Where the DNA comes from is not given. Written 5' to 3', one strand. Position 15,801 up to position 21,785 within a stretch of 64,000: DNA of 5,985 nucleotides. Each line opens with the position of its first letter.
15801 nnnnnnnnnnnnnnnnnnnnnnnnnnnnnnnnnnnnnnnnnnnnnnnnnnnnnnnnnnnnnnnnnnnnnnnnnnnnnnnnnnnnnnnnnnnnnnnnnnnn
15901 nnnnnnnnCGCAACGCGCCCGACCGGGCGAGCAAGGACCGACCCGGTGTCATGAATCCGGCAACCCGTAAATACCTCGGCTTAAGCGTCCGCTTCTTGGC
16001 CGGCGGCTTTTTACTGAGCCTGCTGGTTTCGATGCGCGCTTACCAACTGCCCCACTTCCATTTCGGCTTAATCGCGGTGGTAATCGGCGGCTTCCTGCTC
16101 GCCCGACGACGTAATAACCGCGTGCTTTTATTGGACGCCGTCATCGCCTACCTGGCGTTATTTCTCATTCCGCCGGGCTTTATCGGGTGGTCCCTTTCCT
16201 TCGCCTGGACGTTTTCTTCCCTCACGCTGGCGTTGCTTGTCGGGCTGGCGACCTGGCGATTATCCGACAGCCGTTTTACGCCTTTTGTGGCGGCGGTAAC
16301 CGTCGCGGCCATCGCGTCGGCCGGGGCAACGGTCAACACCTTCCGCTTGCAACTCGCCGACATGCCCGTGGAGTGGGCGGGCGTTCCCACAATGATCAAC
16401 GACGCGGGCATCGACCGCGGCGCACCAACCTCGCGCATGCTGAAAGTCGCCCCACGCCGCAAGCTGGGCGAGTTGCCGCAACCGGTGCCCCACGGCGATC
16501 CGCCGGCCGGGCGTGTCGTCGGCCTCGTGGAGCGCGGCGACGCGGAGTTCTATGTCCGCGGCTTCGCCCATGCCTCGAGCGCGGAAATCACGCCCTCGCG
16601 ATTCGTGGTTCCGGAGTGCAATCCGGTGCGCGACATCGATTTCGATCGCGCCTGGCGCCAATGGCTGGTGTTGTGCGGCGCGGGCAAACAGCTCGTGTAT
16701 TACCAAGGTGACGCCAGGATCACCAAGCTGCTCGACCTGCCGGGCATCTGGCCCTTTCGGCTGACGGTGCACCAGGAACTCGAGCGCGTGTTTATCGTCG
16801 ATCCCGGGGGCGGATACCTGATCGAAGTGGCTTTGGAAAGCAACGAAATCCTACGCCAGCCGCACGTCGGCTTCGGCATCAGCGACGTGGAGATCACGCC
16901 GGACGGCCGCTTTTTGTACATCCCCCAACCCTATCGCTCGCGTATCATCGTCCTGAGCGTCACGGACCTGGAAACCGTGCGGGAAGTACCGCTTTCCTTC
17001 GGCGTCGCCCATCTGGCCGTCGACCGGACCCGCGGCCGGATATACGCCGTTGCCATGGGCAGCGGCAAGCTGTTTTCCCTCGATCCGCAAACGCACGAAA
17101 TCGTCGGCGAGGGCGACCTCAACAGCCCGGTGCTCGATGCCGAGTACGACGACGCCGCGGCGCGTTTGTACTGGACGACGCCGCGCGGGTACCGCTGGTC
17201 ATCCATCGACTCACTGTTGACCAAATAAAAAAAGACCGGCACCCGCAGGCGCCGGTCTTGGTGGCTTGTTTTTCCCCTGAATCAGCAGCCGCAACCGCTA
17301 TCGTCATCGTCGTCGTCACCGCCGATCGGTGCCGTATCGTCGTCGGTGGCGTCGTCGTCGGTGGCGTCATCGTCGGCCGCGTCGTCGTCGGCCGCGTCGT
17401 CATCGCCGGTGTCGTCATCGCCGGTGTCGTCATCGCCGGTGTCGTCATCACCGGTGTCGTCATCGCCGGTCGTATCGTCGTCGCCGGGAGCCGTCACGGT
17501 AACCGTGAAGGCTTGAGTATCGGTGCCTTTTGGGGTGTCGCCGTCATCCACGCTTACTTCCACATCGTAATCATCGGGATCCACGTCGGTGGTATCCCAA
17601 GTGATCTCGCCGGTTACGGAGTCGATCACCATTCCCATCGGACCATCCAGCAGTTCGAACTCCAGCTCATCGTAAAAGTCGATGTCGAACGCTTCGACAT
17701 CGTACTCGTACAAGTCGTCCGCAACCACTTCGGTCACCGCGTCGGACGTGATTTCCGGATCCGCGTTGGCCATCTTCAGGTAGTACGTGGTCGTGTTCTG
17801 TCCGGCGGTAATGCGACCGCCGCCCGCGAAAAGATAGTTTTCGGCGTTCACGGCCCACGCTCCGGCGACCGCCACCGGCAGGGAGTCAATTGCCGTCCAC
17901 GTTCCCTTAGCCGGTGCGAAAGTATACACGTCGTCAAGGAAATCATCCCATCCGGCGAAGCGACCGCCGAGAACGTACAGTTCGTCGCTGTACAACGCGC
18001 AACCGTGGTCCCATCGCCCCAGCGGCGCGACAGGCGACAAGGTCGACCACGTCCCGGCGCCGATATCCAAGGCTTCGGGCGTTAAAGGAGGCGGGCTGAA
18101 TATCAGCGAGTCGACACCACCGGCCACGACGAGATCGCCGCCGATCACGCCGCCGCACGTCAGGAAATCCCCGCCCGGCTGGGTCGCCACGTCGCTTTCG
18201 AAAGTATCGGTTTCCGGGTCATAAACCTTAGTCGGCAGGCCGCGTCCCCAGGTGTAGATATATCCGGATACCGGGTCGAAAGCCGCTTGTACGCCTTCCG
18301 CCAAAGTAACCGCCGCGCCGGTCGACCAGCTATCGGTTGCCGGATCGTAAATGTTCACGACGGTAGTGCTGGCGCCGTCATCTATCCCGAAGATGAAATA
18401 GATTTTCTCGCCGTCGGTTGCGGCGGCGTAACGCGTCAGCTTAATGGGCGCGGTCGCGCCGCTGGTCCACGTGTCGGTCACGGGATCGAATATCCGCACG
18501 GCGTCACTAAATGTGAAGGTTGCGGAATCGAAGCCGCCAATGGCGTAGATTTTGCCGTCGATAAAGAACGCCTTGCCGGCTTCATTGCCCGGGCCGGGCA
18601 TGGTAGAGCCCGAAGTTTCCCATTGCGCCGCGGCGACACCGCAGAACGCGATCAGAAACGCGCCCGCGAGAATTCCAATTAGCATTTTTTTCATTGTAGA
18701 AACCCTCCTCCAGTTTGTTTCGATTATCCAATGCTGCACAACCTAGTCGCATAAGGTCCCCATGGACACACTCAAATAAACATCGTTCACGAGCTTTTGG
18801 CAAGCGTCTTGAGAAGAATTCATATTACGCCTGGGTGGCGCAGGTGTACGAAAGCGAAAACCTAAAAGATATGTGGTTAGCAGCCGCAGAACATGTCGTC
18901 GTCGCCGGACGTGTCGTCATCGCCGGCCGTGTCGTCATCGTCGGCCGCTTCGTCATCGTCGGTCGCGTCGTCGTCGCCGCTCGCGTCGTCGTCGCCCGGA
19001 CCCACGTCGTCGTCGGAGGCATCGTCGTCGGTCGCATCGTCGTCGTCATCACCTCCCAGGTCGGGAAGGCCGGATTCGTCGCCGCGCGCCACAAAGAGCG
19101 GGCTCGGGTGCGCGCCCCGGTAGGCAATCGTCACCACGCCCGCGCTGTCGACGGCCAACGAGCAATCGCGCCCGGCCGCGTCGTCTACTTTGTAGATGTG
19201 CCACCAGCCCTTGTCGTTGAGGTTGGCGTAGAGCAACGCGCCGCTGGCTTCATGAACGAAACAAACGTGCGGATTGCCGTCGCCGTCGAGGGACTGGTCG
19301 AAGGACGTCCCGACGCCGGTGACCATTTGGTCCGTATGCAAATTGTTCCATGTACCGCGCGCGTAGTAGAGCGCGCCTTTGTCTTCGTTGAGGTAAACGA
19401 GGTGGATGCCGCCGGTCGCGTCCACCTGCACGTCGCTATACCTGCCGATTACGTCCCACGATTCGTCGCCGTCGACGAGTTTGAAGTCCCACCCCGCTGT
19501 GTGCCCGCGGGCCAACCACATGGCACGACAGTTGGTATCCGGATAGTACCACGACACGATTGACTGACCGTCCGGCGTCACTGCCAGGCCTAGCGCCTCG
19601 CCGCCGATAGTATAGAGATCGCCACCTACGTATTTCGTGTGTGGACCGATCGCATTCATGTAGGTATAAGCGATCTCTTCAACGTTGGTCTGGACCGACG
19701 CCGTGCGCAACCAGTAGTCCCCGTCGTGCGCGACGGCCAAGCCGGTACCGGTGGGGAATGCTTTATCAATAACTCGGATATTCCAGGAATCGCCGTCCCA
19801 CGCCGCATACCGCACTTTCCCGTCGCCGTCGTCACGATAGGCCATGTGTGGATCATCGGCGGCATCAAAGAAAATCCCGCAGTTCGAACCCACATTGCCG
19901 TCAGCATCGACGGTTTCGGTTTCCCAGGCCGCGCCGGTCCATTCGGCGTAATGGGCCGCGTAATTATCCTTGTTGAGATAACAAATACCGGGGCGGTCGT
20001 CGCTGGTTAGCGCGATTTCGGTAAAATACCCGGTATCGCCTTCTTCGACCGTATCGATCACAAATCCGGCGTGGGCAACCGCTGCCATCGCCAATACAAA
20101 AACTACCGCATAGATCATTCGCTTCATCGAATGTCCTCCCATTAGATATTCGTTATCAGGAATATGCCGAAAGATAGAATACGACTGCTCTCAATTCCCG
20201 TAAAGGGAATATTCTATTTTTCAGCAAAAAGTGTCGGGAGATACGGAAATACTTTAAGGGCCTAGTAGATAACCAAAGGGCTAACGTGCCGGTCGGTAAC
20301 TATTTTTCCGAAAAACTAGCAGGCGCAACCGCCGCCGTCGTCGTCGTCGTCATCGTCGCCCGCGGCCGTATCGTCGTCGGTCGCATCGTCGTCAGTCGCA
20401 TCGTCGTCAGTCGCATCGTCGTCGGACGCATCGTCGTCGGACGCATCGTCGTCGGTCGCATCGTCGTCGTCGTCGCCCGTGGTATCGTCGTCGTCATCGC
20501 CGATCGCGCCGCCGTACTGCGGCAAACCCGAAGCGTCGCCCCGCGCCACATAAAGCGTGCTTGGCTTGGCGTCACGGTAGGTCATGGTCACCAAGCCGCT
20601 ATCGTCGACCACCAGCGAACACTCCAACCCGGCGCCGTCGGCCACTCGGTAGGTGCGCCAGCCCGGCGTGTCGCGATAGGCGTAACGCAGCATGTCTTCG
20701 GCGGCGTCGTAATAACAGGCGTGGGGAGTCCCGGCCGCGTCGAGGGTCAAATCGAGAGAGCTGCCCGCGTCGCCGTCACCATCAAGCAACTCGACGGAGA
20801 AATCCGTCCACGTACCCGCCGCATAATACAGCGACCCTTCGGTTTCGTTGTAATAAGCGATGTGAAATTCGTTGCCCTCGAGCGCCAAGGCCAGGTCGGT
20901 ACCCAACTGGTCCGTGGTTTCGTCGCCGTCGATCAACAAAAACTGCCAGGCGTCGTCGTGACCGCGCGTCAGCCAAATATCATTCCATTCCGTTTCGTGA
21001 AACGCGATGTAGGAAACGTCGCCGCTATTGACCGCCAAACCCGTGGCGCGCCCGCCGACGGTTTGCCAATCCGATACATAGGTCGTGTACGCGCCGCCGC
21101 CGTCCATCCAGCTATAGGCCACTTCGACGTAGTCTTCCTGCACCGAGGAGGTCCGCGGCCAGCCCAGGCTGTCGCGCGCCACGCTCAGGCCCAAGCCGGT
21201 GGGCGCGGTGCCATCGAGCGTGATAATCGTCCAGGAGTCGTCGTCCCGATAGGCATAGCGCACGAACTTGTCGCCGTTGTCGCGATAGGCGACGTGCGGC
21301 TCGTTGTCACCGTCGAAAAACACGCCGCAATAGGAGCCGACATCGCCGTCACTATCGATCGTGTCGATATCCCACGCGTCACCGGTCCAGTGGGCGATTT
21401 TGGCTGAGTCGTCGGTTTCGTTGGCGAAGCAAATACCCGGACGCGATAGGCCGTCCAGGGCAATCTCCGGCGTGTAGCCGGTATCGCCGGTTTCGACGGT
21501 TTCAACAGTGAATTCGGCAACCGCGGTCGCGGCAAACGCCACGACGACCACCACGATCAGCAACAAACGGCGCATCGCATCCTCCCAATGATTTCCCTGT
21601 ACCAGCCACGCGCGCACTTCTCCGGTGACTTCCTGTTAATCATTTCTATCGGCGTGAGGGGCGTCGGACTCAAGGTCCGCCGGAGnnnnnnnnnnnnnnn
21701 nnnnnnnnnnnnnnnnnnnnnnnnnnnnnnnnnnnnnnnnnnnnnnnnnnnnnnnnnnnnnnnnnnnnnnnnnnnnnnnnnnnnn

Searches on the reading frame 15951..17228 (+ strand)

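Call 24: search_protein_families(library=pfam, proteins=[window:15951-17228:+], max_evalue=0.01)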
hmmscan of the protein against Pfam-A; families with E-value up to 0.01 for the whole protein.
window:15951-17228:+ (425 aa): 1 family
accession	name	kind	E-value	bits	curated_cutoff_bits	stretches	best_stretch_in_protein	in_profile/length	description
PF06993.17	DUF1304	-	0.0065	16.9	26.9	1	9-72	45-108/110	Protein of unknown function (DUF1304)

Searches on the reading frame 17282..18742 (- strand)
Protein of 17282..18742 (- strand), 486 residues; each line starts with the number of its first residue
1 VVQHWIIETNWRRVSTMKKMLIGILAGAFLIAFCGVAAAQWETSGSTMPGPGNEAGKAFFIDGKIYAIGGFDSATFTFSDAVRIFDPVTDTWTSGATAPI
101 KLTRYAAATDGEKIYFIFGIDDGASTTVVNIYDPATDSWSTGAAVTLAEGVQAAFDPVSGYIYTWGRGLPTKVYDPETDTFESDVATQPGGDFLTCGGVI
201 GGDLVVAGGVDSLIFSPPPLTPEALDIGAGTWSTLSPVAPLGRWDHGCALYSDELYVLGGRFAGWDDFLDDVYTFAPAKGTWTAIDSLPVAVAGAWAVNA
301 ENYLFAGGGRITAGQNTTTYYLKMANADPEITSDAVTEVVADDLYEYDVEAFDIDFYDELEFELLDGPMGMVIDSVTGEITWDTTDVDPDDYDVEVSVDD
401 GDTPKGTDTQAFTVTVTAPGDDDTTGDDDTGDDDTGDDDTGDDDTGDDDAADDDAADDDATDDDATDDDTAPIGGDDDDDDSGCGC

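Call 4: search_protein_families(library=pfam, proteins=[window:17282-18742:-], max_evalue=0.01)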
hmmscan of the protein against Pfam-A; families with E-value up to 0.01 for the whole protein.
window:17282-18742:- (486 aa): 10 families
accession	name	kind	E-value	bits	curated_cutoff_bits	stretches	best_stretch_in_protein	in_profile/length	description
PF13964.12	Kelch_6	-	2.6e-23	81.6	25.3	2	61-100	10-48/50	Kelch motif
PF01344.31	Kelch_1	-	1e-22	79.7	20.1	3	60-97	9-44/46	Kelch motif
PF24681.1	Kelch_KLHDC2_KLHL20_DRC7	-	4.8e-18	65.7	50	2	41-141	91-193/221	KLHDC2/KLHL20/DRC7 Kelch-repeats domain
PF07646.21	Kelch_2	-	1.9e-16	59.5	21.3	2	111-144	11-46/48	Kelch motif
PF24981.1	Beta-prop_ATRN-LZTR1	-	3.2e-13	50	50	2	227-320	22-126/289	Attractin/LZTR1 beta-propeller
PF25210.1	Kelch_FKB95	-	2.9e-11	44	70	0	109-210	40-150/268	FKB95, Kelch-repeats domain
PF24996.1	NANM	-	1.6e-10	40.8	45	1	38-121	40-126/350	N-acetylneuraminate epimerase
PF13418.12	Kelch_4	-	5.2e-08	33.2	21.6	2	59-99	8-48/49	Galactose oxidase, central domain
PF05345.18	He_PIG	-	2.9e-07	31.3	24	1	333-417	6-96/96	Putative Ig domain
PF13415.12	Kelch_3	-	1.7e-06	28.5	22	1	253-295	2-43/48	Galactose oxidase, central domain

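Call 5: search_protein_families(library=ncbifam, proteins=[window:17282-18742:-], max_evalue=0.01)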
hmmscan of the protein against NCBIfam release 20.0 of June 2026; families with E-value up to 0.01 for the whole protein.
window:17282-18742:- (486 aa): 3 families
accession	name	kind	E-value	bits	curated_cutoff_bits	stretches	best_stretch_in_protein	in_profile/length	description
NF010730.0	PRK14131.1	subfamily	2.3e-10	39.8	416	2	39-121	70-157/384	N-acetylneuraminate epimerase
TIGR03547.1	muta_rot_YjhT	subfamily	7.7e-09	35.1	256.35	2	237-309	48-127/346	YjhT family mutarotase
TIGR03548.1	mutarot_permut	subfamily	5.3e-08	32.4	243.2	1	225-308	144-231/323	cyclically-permuted mutarotase family protein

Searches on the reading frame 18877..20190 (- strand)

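Call 4: search_protein_families(library=pfam, proteins=[window:18877-20190:-], max_evalue=0.01)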
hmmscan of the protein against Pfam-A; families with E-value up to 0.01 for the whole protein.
window:18877-20190:- (437 aa): 1 family
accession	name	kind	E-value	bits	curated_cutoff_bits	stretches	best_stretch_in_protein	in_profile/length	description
PF06191.17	DUF995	-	0.0091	16.2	20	0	272-341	62-128/140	Protein of unknown function (DUF995)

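Call 5: search_protein_families(library=ncbifam, proteins=[window:18877-20190:-], max_evalue=0.01)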
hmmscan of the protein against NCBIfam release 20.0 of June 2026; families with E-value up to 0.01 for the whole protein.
window:18877-20190:- (437 aa): 0 families

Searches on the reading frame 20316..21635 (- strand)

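Call 4: search_protein_families(library=pfam, proteins=[window:20316-21635:-], max_evalue=0.01)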
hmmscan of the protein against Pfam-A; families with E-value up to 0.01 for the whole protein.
window:20316-21635:- (439 aa): 1 family
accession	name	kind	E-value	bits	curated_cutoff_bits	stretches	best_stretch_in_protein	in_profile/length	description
PF15892.11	BNR_4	-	0.0044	16.9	27.3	0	92-139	217-268/272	BNR repeat-containing family member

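Call 5: search_protein_families(library=ncbifam, proteins=[window:20316-21635:-], max_evalue=0.01)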
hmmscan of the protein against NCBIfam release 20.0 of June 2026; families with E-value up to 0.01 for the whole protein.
window:20316-21635:- (439 aa): 0 families
